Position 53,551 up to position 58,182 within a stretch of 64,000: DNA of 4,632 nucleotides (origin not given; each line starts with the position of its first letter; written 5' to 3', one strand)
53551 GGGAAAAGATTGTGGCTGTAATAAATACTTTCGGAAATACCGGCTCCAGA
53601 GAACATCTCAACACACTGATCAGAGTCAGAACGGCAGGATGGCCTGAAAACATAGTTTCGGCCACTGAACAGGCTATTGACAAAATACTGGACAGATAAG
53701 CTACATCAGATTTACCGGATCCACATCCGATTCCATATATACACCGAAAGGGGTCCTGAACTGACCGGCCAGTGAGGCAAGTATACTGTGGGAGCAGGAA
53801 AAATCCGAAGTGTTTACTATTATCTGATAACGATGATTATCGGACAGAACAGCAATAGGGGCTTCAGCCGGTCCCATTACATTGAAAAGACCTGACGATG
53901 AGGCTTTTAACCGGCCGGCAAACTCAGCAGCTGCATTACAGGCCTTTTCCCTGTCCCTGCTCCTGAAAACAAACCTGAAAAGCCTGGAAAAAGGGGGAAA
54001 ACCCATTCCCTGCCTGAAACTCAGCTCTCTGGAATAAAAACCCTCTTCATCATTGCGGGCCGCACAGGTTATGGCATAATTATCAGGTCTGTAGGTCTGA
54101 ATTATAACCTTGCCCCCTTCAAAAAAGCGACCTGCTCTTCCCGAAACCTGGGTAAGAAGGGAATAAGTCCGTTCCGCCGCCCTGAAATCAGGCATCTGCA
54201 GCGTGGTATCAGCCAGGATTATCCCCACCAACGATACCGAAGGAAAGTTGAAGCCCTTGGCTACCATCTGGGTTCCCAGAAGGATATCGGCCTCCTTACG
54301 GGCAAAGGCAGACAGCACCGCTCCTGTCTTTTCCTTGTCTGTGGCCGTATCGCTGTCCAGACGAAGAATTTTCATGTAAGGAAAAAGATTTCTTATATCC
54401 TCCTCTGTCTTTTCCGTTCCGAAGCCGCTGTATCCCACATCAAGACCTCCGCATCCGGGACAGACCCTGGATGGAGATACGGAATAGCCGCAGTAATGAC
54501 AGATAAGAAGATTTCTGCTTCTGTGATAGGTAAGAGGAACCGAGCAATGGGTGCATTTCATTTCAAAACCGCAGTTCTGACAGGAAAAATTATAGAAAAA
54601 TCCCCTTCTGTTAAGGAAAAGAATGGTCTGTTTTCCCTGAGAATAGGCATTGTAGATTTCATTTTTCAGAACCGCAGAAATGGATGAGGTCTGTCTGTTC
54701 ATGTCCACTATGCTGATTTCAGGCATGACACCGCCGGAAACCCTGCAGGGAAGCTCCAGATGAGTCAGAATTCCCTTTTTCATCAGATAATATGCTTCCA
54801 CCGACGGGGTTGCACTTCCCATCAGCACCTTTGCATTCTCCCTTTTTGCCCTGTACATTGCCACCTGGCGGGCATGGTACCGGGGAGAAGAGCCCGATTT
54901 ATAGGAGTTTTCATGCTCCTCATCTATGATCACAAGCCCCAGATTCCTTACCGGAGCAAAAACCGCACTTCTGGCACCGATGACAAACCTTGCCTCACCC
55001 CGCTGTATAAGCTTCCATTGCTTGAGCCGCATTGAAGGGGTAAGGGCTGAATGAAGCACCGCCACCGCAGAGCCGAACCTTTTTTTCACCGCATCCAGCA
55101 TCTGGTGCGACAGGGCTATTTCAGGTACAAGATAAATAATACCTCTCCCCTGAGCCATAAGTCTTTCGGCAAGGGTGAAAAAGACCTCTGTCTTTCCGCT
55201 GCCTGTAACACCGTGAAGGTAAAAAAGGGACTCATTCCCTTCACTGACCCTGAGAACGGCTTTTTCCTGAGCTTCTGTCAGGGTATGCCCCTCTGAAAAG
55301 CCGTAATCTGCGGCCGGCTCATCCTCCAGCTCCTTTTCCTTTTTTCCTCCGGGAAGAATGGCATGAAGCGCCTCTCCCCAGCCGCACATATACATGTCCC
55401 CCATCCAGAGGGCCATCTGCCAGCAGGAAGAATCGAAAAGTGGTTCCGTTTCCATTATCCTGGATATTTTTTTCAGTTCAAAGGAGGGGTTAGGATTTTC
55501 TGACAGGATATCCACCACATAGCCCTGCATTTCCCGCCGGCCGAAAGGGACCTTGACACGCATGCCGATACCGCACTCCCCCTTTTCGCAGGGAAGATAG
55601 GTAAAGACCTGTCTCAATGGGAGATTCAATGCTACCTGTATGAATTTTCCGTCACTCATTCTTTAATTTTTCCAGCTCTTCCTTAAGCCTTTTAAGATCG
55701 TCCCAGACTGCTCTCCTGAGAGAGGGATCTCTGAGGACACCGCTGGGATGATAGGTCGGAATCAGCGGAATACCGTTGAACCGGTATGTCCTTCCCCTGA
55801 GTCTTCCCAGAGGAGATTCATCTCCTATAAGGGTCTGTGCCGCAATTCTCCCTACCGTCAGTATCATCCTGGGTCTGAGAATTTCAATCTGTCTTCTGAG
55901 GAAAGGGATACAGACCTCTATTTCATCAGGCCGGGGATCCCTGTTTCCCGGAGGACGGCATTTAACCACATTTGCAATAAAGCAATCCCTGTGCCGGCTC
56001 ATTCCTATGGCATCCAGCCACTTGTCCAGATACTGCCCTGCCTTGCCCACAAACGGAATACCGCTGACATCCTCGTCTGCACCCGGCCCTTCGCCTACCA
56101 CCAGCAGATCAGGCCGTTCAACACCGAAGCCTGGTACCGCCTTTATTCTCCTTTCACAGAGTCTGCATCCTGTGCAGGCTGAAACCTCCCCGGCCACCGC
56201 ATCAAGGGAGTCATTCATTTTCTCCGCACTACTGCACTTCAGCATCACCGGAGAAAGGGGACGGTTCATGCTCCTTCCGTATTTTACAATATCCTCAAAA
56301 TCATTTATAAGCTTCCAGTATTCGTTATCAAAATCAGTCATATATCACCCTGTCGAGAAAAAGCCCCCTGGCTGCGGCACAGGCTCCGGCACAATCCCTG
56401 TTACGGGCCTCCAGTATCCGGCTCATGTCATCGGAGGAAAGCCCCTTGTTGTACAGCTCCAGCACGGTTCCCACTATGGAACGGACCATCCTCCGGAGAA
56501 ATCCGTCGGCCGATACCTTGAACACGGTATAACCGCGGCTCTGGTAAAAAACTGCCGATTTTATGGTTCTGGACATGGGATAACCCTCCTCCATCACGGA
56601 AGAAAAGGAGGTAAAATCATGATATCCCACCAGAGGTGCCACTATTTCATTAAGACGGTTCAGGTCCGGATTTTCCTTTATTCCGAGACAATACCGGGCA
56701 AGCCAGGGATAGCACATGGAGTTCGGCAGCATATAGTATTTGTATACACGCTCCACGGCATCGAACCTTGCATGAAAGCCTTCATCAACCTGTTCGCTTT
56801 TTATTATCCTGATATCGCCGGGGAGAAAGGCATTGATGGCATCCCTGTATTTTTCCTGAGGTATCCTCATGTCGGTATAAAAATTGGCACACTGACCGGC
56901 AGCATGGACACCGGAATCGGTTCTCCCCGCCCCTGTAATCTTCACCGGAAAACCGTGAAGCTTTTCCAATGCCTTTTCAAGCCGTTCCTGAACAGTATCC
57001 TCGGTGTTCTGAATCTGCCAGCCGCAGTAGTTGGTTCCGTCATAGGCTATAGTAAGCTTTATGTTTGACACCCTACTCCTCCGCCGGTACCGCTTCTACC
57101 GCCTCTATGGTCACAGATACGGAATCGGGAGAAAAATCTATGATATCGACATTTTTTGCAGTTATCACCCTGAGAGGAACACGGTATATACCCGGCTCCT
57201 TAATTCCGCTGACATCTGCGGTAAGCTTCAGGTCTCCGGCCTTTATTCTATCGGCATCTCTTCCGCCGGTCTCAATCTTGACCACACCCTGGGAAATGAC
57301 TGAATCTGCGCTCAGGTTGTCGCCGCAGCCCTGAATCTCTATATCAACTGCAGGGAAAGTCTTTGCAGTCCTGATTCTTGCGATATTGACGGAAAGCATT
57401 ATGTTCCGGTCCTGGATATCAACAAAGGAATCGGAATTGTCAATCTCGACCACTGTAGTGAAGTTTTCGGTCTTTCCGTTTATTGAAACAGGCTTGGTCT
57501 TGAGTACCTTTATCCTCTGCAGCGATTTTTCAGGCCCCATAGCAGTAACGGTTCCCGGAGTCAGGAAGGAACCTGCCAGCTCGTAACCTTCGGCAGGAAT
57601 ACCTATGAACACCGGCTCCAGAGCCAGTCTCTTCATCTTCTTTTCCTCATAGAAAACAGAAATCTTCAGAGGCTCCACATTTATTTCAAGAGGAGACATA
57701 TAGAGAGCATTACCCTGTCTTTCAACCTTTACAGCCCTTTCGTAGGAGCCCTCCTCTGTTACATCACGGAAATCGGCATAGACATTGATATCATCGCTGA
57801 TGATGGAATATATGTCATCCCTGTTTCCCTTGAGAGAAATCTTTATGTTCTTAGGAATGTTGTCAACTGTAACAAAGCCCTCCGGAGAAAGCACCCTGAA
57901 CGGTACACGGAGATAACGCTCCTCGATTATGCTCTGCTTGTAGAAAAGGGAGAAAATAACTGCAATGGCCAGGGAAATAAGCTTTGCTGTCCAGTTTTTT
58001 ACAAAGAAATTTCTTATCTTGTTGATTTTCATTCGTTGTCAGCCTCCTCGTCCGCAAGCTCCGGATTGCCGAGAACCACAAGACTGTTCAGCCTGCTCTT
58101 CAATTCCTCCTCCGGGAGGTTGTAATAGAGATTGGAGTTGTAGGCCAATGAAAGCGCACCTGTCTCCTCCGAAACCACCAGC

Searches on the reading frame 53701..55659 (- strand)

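Call 30: search_protein_families(library=pfam, proteins=[window:53701-55659:-], max_evalue=0.00001)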
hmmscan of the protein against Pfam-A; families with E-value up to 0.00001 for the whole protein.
window:53701-55659:- (652 aa): 7 families
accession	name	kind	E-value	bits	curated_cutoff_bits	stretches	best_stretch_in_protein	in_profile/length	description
PF17764.6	PriA_3primeBD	-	1.4e-27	95.8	22.7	1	8-103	1-96/96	3'DNA-binding domain (3'BD)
PF00270.35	DEAD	-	3e-20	73.1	26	1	128-286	1-161/167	DEAD/DEAH box helicase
PF18074.6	PriA_C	-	1.2e-15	58.5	26.9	1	556-648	1-95/95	Primosomal protein N C-terminal domain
PF04851.21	ResIII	-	2e-13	51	22.5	1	126-286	3-163/164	Type III restriction enzyme, res subunit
PF18319.7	Zn_ribbon_PriA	-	2.5e-11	43.8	26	1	369-393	1-25/27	PriA DNA helicase Cys-rich region (CRR) domain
PF00271.37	Helicase_C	-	4.5e-11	43.4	23.5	1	428-512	39-109/110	Helicase conserved C-terminal domain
PF13604.12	AAA_30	-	8.5e-07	29.3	27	1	127-248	2-97/191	AAA domain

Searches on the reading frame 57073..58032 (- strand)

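Call 30: search_protein_families(library=pfam, proteins=[window:57073-58032:-], max_evalue=0.00001)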
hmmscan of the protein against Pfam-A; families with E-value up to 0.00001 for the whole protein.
window:57073-58032:- (319 aa): 1 family
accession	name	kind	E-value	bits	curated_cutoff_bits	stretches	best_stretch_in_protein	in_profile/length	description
PF07949.17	YbbR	-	6.9e-18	65.2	22.3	1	140-208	6-74/81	YbbR-like protein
